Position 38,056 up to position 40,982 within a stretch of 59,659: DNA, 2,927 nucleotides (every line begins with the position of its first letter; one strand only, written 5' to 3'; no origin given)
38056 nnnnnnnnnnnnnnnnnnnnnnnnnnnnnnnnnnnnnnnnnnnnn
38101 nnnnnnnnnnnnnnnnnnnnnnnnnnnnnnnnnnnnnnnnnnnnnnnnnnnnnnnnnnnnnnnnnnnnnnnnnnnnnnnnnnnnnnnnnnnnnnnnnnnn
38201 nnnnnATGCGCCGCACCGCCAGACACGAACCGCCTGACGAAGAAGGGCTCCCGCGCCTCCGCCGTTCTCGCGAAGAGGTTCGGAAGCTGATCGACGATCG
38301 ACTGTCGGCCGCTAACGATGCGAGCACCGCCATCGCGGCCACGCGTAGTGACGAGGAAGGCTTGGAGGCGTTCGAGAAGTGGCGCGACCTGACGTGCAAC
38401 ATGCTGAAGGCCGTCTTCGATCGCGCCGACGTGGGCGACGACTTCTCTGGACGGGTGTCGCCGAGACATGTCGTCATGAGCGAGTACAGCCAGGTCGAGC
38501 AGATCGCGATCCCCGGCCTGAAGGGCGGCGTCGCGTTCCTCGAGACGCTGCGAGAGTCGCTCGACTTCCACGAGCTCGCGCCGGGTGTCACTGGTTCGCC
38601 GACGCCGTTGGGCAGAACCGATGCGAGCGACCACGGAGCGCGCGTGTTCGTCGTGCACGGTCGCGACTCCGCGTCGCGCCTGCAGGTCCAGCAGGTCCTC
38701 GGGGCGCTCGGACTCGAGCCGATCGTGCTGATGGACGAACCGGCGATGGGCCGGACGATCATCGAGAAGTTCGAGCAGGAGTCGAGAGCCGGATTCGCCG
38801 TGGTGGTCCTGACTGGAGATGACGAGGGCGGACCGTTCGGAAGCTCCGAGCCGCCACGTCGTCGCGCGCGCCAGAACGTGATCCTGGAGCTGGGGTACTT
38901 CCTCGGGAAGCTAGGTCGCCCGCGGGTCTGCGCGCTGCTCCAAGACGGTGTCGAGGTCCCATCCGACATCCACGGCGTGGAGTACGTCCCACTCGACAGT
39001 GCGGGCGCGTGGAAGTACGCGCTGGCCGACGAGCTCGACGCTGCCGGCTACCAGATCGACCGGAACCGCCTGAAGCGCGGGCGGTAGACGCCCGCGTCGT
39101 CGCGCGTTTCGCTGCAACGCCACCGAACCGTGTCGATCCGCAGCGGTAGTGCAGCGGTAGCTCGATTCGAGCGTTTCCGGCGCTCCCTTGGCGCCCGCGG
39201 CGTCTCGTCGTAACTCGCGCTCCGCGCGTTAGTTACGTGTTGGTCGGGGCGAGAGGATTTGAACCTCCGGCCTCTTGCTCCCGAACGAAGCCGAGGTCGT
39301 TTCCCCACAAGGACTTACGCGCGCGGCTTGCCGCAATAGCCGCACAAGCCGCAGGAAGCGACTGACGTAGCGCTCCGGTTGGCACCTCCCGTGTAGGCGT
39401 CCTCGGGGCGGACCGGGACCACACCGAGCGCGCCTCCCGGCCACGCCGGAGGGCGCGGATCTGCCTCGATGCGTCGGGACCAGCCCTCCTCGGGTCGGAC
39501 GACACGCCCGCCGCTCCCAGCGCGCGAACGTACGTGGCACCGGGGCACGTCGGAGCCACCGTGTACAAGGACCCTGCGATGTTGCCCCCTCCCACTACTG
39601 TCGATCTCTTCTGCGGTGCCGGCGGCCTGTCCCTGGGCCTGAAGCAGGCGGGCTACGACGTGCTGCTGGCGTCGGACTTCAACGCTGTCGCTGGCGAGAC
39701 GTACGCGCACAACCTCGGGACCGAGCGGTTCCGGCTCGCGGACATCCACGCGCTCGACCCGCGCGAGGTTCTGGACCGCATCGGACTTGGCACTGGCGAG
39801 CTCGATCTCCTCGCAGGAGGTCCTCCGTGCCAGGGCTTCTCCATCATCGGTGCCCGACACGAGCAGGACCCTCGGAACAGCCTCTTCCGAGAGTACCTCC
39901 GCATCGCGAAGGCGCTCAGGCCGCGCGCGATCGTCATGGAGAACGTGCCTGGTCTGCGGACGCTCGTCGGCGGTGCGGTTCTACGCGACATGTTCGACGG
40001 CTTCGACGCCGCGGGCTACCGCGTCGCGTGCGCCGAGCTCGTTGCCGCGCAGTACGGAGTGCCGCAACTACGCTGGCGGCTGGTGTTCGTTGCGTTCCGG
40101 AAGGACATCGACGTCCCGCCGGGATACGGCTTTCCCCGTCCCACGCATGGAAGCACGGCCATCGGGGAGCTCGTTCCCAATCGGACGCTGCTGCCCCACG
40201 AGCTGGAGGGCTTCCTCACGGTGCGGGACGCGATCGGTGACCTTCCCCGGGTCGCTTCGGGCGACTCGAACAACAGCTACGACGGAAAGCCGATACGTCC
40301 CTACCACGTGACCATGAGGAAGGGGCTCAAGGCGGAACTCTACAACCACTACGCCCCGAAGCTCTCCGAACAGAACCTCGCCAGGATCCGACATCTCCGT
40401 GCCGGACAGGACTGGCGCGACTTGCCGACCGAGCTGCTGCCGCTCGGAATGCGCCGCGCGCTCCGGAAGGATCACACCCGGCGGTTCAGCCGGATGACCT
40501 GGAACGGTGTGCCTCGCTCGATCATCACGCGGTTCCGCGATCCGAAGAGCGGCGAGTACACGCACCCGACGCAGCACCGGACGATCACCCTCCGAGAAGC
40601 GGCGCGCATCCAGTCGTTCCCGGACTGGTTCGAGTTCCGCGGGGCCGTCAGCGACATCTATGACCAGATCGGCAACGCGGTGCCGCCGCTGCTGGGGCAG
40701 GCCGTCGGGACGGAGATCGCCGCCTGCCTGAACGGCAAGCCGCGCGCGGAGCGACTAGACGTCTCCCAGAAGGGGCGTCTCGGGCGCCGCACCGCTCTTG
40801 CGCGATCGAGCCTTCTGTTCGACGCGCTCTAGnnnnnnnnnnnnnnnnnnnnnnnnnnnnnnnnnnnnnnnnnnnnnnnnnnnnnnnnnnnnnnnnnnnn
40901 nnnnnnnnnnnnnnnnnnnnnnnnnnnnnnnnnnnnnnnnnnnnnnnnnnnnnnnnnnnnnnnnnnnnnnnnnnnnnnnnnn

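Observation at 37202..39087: Divergent trypsin-like protease / TIR-like (Cap12-PycTIR-type) gene pair carried as integrase cargo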

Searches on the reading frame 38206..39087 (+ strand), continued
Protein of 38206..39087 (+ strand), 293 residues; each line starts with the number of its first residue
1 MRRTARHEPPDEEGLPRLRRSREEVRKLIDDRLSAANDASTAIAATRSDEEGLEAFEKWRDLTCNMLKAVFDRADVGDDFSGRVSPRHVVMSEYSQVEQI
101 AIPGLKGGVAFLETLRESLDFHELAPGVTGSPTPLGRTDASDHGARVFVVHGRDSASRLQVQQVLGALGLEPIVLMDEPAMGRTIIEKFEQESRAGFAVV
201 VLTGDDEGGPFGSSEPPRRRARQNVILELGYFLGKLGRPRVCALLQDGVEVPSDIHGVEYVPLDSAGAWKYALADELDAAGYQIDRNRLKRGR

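Call 94: search_dna_similar(query=window:38206-39087:+, collection=phages, mode=protein, max_evalue=1e-10, max_rows=15)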
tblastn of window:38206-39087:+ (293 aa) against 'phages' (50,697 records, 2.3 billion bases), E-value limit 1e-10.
Records with a match: 4; places in all: 4; records where one place covers at least 80% of the query: 0.
Best place of each record, by identity: <60% 4.
By first word of the organism name: Escherichia 3; Salmonella 1.
By host as written in the record: Escherichia coli 3; Salmonella enterica subsp. enterica serovar Kentucky 1.
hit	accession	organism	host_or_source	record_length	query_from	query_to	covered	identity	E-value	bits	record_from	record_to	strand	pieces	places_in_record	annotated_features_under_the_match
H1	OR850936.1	Salmonella phage S.Kent 1-2-1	Salmonella enterica subsp. enterica ...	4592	136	289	53%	42.9%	1e-34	138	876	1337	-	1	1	record has no annotation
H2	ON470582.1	Escherichia phage vB_EcoM-689R2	Escherichia coli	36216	127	289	56%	31.0%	3e-12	72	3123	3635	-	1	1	TIR-like domain-containing protein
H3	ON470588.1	Escherichia phage vB_EcoM-611R5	Escherichia coli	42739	127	289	56%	31.0%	3e-12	72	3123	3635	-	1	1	TIR-like domain-containing protein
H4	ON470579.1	Escherichia phage vB_EcoM-606R2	Escherichia coli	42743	127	289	56%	31.0%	3e-12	72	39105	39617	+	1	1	TIR-like domain-containing protein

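Call 95: get_annotated_region(hit=H2, flank=4000)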
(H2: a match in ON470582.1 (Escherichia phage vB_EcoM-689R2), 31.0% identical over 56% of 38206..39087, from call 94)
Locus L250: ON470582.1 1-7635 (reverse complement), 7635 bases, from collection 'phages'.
description: Escherichia phage vB_EcoM-689R2, complete genome.
organism: Escherichia phage vB_EcoM-689R2 (NCBI taxid 2946089)
taxonomy: Viruses; Duplodnaviria; Heunggongvirae; Uroviricota; Caudoviricetes
host: Escherichia coli; source: -; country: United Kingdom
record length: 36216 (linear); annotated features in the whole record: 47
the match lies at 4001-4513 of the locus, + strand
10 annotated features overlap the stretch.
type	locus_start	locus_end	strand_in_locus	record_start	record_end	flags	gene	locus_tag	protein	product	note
CDS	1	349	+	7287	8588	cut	-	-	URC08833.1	uncharacterized protein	-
CDS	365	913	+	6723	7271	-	-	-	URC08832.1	uncharacterized protein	-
CDS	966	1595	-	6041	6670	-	-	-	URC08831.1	uncharacterized protein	-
CDS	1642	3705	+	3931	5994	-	-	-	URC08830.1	DNA polymerase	-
CDS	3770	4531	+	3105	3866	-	-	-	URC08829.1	TIR-like domain-containing protein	-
CDS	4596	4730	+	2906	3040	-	-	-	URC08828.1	hypothetical protein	FIG00643277: hypothetical protein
CDS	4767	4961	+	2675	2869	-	-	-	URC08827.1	hypothetical protein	-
CDS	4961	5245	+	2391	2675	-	-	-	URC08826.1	nuclease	-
CDS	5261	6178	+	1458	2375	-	-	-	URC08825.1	hypothetical protein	-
CDS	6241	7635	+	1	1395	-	-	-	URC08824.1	DNA helicase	-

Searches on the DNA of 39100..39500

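Call 60: search_rna_families(source=window, start=39100, end=39500, threshold=evalue, max_evalue=1, show_alignments=2)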
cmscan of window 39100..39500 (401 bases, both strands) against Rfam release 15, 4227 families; matches with E-value up to 1: 0.
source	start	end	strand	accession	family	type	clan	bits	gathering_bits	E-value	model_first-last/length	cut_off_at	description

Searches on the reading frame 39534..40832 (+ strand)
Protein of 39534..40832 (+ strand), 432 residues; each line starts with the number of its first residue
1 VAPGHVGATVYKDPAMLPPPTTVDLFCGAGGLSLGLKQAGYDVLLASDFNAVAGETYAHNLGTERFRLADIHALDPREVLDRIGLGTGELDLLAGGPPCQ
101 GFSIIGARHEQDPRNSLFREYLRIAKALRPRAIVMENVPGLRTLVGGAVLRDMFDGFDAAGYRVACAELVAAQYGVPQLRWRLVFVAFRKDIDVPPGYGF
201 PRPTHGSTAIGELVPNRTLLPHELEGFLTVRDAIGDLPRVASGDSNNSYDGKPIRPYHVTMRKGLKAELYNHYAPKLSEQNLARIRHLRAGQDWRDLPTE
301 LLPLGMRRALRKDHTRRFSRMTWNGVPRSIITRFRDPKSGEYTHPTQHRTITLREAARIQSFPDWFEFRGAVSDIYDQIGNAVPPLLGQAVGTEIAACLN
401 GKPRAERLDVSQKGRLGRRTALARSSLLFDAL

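Call 4: search_protein_families(library=pfam, proteins=[window:39534-40832:+], max_evalue=0.01)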
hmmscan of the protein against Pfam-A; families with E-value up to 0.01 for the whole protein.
window:39534-40832:+ (432 aa): 1 family
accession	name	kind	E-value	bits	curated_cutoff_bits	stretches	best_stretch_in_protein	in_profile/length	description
PF00145.23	DNA_methylase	-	1.8e-63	215.4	22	1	22-395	3-322/324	C-5 cytosine-specific DNA methylase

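Call 5: search_protein_families(library=padloc, proteins=[window:39534-40832:+], max_evalue=0.01)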
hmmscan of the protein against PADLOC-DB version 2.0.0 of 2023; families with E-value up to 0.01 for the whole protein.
window:39534-40832:+ (432 aa): 63 families (the best 25 are shown)
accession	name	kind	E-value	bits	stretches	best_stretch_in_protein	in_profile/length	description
PDLC03326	MTase_II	-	3.1e-109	363.9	1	20-417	5-396/412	Type II methyltransferase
PDLC03234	MTase_II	-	1e-103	345.5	1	21-402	6-369/375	Type II methyltransferase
PDLC00033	DruM2|DruM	-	1.4e-100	335.1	1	21-400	23-365/368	DNA cytosine methylase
PDLC03378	MTase_II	-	1.2e-92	308.9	1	21-406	4-337/344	Type II methyltransferase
PDLC03237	MTase_II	-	2.8e-78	261.9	2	20-193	794-973/1036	Type II methyltransferase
PDLC02648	DrmMII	-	4.2e-69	231.5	1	21-404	23-456/468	DrmMII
PDLC03272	MTase_II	-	4.2e-67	225.1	1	20-411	75-402/407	Type II methyltransferase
PDLC00026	DruM2|DruM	-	2.8e-61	205.9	1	21-409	6-328/336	DNA cytosine methylase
PDLC02650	DrmMII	-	3.1e-59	199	3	19-145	8-140/435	DrmMII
PDLC00031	DruM2|DruM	-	2.1e-55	186.3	2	23-244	15-216/361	DNA cytosine methylase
PDLC00027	DruM2|DruM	-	1.1e-54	184.1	2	23-244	15-216/361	DNA cytosine methylase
PDLC02649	DrmMII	-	1.6e-52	176.9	1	87-400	113-419/422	DrmMII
PDLC02656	DrmMII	-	2.6e-50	169.7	2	23-240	8-235/491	DrmMII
PDLC03343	MTase_II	-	3.5e-50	169.3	2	21-292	7-268/462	Type II methyltransferase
PDLC03307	MTase_II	-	2e-49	166.8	3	22-142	3-115/382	Type II methyltransferase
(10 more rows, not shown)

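Call 6: search_protein_families(library=ncbifam, proteins=[window:39534-40832:+], max_evalue=0.01)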
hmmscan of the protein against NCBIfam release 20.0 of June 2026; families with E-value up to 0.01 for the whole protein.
window:39534-40832:+ (432 aa): 2 families
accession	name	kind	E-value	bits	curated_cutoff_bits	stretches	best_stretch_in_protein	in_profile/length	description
TIGR00675.1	dcm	superfamily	3.5e-54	184.6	100.65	1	23-395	2-329/329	DNA (cytosine-5-)-methyltransferase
NF007772.0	PRK10458.1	subfamily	9.3e-16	57.4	710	1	23-198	92-296/472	DNA cytosine methylase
